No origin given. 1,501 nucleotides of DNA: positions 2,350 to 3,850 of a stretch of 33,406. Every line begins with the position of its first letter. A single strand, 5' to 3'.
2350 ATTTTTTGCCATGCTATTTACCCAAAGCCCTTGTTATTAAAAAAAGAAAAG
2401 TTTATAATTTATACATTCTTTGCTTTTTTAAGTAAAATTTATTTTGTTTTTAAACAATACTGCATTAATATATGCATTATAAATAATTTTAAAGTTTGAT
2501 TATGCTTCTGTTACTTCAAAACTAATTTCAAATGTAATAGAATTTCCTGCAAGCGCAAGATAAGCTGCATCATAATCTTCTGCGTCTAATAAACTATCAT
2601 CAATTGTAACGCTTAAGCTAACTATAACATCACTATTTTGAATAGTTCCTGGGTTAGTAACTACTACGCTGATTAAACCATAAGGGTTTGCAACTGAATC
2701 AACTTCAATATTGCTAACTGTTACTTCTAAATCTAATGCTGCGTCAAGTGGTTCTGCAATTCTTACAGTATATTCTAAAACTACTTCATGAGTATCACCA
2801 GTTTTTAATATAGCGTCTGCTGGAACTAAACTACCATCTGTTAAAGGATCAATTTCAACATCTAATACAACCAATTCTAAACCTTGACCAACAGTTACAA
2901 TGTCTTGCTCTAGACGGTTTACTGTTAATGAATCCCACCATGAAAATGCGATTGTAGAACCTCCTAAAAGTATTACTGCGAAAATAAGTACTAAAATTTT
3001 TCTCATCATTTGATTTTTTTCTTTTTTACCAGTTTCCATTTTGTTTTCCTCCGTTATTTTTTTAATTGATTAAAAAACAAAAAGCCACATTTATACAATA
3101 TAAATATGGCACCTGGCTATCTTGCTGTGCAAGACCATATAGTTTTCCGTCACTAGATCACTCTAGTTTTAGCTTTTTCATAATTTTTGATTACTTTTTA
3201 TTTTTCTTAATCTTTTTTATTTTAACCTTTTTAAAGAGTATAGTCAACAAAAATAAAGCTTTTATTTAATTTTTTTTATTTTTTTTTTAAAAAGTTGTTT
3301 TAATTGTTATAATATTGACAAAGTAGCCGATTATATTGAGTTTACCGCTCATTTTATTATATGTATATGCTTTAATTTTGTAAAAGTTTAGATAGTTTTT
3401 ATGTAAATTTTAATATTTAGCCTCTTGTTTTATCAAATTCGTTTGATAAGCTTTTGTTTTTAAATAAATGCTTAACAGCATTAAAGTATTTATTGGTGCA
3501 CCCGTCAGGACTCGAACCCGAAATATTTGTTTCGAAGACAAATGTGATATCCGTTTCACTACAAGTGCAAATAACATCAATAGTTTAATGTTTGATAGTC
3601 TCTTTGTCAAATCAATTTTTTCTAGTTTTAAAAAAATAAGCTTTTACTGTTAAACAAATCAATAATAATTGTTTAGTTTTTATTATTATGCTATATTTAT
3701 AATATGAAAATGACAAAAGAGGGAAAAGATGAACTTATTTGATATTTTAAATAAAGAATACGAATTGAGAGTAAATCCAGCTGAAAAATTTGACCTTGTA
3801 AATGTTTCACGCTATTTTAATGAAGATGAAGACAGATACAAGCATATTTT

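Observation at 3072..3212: Riboswitch-like attenuation leader (GEMM-I-like) in front of the tasA-like/sipW/HD-GYP operon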

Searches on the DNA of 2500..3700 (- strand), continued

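Call 80: search_with_rna_model(model_id=R1, sources=[window, L098, L099, L100, L101, L102, L103, L104, L105, L106, L107, L108, L109, L110, L111, L112, L113, L114, L115, L116, L117, L118, L119, L120, L121, L122, L123, L124, L125, L126, L127, L128, L129, L130, L131, L132, L133, L134, L135, L136, L137, L138, L139, L140, L141, L142, L143, L144, L145, L146, L147, L148, L149, L150, L151, L152, L153, L154, L155, L156, L157, L158, L159, L160, L161, L162, L163, L164, L165, L166, L167, L168, L169, L170, L171, L172, L173, L174, L175, L176, L177, L001, L002, L003, L004, L005, L007, L008, L009, L010], max_evalue=0.0001, make_alignment=true)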
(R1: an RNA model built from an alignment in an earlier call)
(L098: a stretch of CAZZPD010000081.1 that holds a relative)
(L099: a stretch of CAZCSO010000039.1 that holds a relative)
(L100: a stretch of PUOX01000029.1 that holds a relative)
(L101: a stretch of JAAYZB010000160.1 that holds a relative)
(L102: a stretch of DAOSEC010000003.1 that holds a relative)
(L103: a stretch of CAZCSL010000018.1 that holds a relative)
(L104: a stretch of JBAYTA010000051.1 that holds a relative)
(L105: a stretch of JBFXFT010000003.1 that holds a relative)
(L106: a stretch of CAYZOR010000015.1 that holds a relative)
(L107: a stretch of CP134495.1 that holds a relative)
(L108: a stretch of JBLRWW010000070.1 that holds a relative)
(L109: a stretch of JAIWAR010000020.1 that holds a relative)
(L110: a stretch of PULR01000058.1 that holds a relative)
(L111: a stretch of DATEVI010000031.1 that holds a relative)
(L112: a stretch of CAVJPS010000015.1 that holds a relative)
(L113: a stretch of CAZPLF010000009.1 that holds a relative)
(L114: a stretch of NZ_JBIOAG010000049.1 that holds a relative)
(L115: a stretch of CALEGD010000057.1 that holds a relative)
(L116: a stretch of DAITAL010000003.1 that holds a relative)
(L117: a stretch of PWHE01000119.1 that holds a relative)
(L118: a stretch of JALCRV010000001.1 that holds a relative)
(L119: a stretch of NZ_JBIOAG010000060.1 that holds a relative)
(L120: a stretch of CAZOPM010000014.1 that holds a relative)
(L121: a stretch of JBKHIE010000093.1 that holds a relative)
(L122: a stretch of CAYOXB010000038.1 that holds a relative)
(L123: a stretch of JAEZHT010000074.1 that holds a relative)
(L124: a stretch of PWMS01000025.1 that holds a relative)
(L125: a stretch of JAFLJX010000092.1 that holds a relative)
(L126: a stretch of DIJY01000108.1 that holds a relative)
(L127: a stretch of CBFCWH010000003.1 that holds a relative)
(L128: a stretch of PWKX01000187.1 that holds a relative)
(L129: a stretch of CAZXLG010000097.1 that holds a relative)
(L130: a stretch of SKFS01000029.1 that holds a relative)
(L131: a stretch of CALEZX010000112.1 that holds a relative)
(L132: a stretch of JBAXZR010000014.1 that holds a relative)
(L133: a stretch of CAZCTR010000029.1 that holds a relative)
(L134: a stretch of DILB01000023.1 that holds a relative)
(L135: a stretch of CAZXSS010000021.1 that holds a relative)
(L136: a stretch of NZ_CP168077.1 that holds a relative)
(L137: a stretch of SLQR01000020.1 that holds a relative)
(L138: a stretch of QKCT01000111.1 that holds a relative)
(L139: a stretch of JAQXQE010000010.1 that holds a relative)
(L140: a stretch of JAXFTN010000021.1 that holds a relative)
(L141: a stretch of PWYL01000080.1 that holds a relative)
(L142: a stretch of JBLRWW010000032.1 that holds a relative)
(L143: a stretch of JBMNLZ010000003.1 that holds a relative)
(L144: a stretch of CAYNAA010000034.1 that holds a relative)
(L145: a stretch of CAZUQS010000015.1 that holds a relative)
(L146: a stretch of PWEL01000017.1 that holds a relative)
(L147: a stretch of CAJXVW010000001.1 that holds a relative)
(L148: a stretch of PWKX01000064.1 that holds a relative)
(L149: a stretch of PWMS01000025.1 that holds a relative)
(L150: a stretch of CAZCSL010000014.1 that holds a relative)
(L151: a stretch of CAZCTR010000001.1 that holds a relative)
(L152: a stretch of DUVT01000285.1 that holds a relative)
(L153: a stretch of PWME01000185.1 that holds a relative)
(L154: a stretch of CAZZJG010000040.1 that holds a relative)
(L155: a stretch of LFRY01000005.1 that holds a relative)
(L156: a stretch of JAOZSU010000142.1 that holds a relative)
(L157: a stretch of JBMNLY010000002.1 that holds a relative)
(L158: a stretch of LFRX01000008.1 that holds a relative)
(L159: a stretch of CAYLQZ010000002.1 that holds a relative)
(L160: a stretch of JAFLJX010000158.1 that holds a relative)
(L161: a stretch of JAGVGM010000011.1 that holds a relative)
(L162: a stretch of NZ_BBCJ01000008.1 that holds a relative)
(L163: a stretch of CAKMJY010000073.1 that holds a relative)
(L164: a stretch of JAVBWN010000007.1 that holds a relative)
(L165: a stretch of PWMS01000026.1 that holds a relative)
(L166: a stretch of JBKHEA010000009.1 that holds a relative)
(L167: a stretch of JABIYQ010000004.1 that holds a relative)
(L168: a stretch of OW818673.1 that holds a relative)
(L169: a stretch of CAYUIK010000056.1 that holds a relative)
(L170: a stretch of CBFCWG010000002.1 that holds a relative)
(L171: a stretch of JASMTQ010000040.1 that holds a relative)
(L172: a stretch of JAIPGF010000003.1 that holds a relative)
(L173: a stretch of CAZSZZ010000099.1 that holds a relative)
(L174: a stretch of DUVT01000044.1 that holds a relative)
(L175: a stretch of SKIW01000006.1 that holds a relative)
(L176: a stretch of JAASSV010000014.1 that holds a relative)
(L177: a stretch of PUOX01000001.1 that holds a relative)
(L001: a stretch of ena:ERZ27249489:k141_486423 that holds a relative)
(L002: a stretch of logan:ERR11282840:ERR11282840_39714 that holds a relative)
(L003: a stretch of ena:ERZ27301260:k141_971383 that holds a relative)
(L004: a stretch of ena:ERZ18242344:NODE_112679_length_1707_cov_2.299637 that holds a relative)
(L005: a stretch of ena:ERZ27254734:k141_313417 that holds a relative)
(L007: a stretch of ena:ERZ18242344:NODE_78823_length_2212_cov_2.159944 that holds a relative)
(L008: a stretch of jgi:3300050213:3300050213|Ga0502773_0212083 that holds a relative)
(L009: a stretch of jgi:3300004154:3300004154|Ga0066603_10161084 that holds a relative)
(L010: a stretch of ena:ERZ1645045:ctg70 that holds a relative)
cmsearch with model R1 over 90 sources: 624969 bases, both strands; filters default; matches with E-value up to 0.0001: 146.
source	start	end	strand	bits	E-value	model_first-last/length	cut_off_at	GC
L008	344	430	+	98.8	1.4e-27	1-86/86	no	0.4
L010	3855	3941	+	97.9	2.6e-27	1-86/86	no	0.37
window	3099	3185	-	96.6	6.8e-27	1-86/86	no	0.36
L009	214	300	+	95.8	1.2e-26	1-86/86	no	0.37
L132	4652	4739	-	95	2.2e-26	1-86/86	no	0.36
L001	4538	4625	+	95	2.2e-26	1-86/86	no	0.36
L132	5331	5419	-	94.8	2.5e-26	1-86/86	no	0.39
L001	3858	3946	+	94.8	2.5e-26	1-86/86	no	0.39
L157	4622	4707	-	94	4.4e-26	1-86/86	no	0.37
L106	2944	3029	-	92.6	1.3e-25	1-86/86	no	0.41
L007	1494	1576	+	92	2e-25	1-86/86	no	0.42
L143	1964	2049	-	91.7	2.5e-25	1-86/86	no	0.33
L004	125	208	+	90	8.8e-25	1-86/86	no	0.36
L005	1477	1559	+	89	1.8e-24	1-86/86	no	0.45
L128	6106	6191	-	88.7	2.2e-24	1-86/86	no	0.42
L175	6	91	-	88.6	2.5e-24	1-86/86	no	0.44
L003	3652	3737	+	88.4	2.7e-24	1-86/86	no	0.43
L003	3763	3846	+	88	3.6e-24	1-86/86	no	0.4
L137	7508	7591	+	88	3.7e-24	1-86/86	no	0.43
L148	2913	2995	+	87.3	6e-24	1-86/86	no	0.4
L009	125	209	+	87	7.4e-24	1-86/86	no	0.38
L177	480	563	+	87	7.6e-24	1-86/86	no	0.44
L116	2432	2516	+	86.5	1.1e-23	1-86/86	no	0.41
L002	233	322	+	86.4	1.2e-23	1-86/86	no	0.42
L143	1063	1148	-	86.2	1.4e-23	1-86/86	no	0.34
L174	1822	1912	+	86.1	1.5e-23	1-86/86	no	0.38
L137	6846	6928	+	84.8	3.9e-23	1-86/86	no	0.42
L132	6019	6106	-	84.7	4e-23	1-86/86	no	0.42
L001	3171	3258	+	84.7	4e-23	1-86/86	no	0.42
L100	62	144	-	84.6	4.5e-23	1-86/86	no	0.48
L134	6681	6767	+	84.5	4.8e-23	1-86/86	no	0.49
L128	5471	5554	-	84.2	6e-23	1-86/86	no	0.4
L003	3871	3954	+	84.1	6.4e-23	1-86/86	no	0.48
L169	3995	4077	+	83.1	1.3e-22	1-86/86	no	0.41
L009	887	970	+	82.8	1.7e-22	1-86/86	no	0.35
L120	7648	7730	+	82.5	2e-22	1-86/86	no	0.49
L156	1610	1693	-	82.4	2.3e-22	1-86/86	no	0.39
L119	2924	3008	-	82.3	2.4e-22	1-86/86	no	0.4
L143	3249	3336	-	82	2.9e-22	1-86/86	no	0.38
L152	566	659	-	81.8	3.5e-22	1-86/86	no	0.36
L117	6873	6955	+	81.8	3.6e-22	1-86/86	no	0.48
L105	6539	6626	+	81.4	4.6e-22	1-86/86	no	0.35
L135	5379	5461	+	80.9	6.5e-22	1-86/86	no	0.41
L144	2757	2839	-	80.9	6.5e-22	1-86/86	no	0.41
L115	7650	7738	-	80.4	9.4e-22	1-86/86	no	0.37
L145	512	594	-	80.3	1e-21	1-86/86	no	0.42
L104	2073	2156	-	80.1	1.2e-21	1-86/86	no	0.4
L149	217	305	+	79.9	1.4e-21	1-86/86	no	0.44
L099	1318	1400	+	79.9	1.4e-21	1-86/86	no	0.43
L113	4520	4602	-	79.5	1.9e-21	1-86/86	no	0.47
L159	6288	6370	-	79.3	2.2e-21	1-86/86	no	0.46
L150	3494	3576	+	79.2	2.3e-21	1-86/86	no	0.52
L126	80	162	+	79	2.7e-21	1-86/86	no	0.39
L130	5724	5806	-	78.8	3e-21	1-86/86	no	0.43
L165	1277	1359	-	78.8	3.1e-21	1-86/86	no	0.45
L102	6784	6866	+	78.7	3.3e-21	1-86/86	no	0.45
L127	5403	5485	+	78.7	3.4e-21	1-86/86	no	0.43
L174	558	640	+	78.5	3.9e-21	1-86/86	no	0.36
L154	358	440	+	78.2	4.8e-21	1-86/86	no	0.43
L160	611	693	-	77.7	6.8e-21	1-86/86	no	0.45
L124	7456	7538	+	77.6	7.2e-21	1-86/86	no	0.45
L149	340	422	+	77.5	8.1e-21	1-86/86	no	0.36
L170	349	431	-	77.4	8.4e-21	1-86/86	no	0.41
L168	3313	3396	+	76.8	1.4e-20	1-86/86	no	0.46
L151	1824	1907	+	76.5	1.7e-20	1-86/86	no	0.5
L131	23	105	+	76.2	2.1e-20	1-86/86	no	0.48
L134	2988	3070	+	76.2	2.1e-20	1-86/86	no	0.47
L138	3716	3798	+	75.9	2.6e-20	1-86/86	no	0.46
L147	411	493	+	75.7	3.1e-20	1-86/86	no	0.48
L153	3087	3173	+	75.4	3.9e-20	1-86/86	no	0.41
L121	1001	1083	+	75.2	4.2e-20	1-86/86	no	0.52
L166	6443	6525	+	74.8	5.9e-20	1-86/86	no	0.39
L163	1185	1267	-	74.6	6.5e-20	1-86/86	no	0.49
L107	1147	1229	+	74.5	7.2e-20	1-86/86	no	0.42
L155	73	152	+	74.5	7.4e-20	1-86/86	no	0.41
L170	1030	1112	-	74.2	8.9e-20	1-86/86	no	0.43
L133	3326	3408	+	74.1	9.8e-20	1-86/86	no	0.52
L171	1957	2039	+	74.1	9.8e-20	1-86/86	no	0.52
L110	6002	6086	+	74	1e-19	1-86/86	no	0.56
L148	3034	3115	+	73.9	1.1e-19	1-86/86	no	0.38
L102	6082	6164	+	73.9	1.2e-19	1-86/86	no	0.47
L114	2891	2974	-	73.7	1.3e-19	1-86/86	no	0.45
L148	5932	6014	+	73.6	1.4e-19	1-86/86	no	0.51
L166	6667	6748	+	73.6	1.4e-19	1-86/86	no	0.4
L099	4091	4173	+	73.2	1.8e-19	1-86/86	no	0.51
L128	5361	5446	-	73.2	1.9e-19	1-86/86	no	0.41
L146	3855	3937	-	73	2.3e-19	1-86/86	no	0.54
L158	9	102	+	72.9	2.4e-19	1-86/86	no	0.37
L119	3132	3215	-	72.5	3.1e-19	1-86/86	no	0.36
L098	3417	3498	+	72.4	3.3e-19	1-86/86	no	0.39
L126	2991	3073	+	72.4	3.3e-19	1-86/86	no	0.49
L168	6168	6250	+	72.4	3.3e-19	1-86/86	no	0.49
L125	2396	2478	-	72.2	3.9e-19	1-86/86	no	0.36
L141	5416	5498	-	71.7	5.5e-19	1-86/86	no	0.57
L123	1212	1294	-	71.6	5.9e-19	1-86/86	no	0.54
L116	6071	6154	+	71.6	6e-19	1-86/86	no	0.52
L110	5910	5993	+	71.4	7.2e-19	1-86/86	no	0.55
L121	1825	1905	+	71.2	7.9e-19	1-86/86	no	0.48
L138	5928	6010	+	71.2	8.4e-19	1-86/86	no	0.51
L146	3946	4029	-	71.1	8.7e-19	1-86/86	no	0.56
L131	2819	2901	+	70.9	9.8e-19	1-86/86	no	0.49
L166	6551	6632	+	70.9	9.9e-19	1-86/86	no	0.41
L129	691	773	+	70.9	1e-18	1-86/86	no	0.49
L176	1310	1392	+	70.8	1.1e-18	1-86/86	no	0.42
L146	4666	4747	-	70.7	1.2e-18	1-86/86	no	0.5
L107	3961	4043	+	70.4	1.5e-18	1-86/86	no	0.43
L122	1264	1352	-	70.3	1.5e-18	1-86/86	no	0.33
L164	932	1014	-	70.1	1.8e-18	1-86/86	no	0.54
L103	1208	1290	+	70.1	1.9e-18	1-86/86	no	0.43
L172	1925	2022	-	70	2e-18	1-86/86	no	0.43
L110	5173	5254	+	69.8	2.3e-18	1-86/86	no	0.56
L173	2519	2601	+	69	4e-18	1-86/86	no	0.47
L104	2795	2877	-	69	4.2e-18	1-86/86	no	0.42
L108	1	86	+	68.4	6.6e-18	5-86/86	5'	0.43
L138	3541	3626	+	67.8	9.5e-18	1-86/86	no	0.42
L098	3288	3373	+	67.6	1.2e-17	1-86/86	no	0.42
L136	2371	2456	-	67.6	1.2e-17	1-86/86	no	0.42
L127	4718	4800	+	67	1.8e-17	1-86/86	no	0.46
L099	1196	1280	+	66.8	2e-17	1-86/86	no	0.45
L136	2245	2326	-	66.7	2.2e-17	1-86/86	no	0.43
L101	5585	5668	-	66.3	2.9e-17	1-86/86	no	0.49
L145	653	740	-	66.2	3.2e-17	1-86/86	no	0.44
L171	2678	2760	+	65.3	6.2e-17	1-86/86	no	0.51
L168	3175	3261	+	64.6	1e-16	1-86/86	no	0.44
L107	987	1074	+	63.7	1.9e-16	1-86/86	no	0.41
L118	3227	3315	-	63.7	2e-16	1-86/86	no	0.43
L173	178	264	+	62.9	3.4e-16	1-86/86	no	0.39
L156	1751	1837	-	62.6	4.5e-16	1-86/86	no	0.39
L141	5507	5590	-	62.5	4.6e-16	1-86/86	no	0.6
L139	3694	3797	-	56.7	3.4e-14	1-86/86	no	0.47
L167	1325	1410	+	56.5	3.9e-14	1-86/86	no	0.45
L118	1559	1646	-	56.5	4e-14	1-86/86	no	0.43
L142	6948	7006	+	53.9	2.5e-13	1-59/86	3'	0.44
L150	4189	4252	+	51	2.1e-12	1-67/86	3'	0.48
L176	5335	5420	-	50.9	2.4e-12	1-86/86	no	0.4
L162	532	615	-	50.7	2.7e-12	1-86/86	no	0.49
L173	322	410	+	50.7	2.8e-12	1-86/86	no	0.42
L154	4265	4349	-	49.6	6.2e-12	1-86/86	no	0.44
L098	6248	6306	+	48.6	1.3e-11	1-59/86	3'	0.47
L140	1141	1222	-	48.4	1.4e-11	1-86/86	no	0.34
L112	4031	4105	-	48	1.9e-11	1-86/86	no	0.35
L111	1901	1981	-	48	2e-11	1-86/86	no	0.56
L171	2804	2884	+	47.5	2.8e-11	1-86/86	no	0.49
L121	1939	2017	+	45.7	1.1e-10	1-86/86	no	0.46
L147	4097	4181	-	44.2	3.3e-10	1-86/86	no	0.44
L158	1223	1304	+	40.6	4.5e-09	1-86/86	no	0.26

Alignment A6: 146 matches aligned to the model, 134 columns, each read 5' to 3' on its own strand. Consensus structure (alignment columns), stored with it:
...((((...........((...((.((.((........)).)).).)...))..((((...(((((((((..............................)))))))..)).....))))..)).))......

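Call 87: search_rna_families(sources=[L010, L002, L004, L005, L007, L008], threshold=gathering)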
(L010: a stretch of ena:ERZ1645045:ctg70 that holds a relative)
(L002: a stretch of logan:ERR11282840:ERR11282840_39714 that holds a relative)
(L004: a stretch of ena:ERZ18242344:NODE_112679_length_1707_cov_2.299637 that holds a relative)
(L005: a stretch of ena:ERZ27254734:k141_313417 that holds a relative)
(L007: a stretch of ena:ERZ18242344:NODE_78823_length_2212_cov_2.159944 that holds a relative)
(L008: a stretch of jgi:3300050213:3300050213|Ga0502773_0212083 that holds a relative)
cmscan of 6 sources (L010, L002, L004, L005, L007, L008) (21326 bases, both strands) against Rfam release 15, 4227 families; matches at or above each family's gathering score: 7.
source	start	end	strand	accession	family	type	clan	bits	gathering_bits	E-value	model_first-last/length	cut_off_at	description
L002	235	316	+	RF01051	c-di-GMP-I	Cis-reg; riboswitch;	CL00126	61.6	35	4.2e-10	1-87/87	no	c-di-GMP-I riboswitch aptamer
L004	127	202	+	RF01051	c-di-GMP-I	Cis-reg; riboswitch;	CL00126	58.8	35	2e-09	1-87/87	no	c-di-GMP-I riboswitch aptamer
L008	346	424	+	RF01051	c-di-GMP-I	Cis-reg; riboswitch;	CL00126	55.7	35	1.2e-08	1-87/87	no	c-di-GMP-I riboswitch aptamer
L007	1496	1570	+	RF01051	c-di-GMP-I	Cis-reg; riboswitch;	CL00126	52.9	35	5.6e-08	1-87/87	no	c-di-GMP-I riboswitch aptamer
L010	3857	3935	+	RF01051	c-di-GMP-I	Cis-reg; riboswitch;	CL00126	52.3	35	8e-08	1-87/87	no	c-di-GMP-I riboswitch aptamer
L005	1479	1553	+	RF01051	c-di-GMP-I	Cis-reg; riboswitch;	CL00126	46.8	35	1.7e-06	1-87/87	no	c-di-GMP-I riboswitch aptamer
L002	1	55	+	RF00005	tRNA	Gene; tRNA;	CL00001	35.9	29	0.00026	17-71/71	5'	tRNA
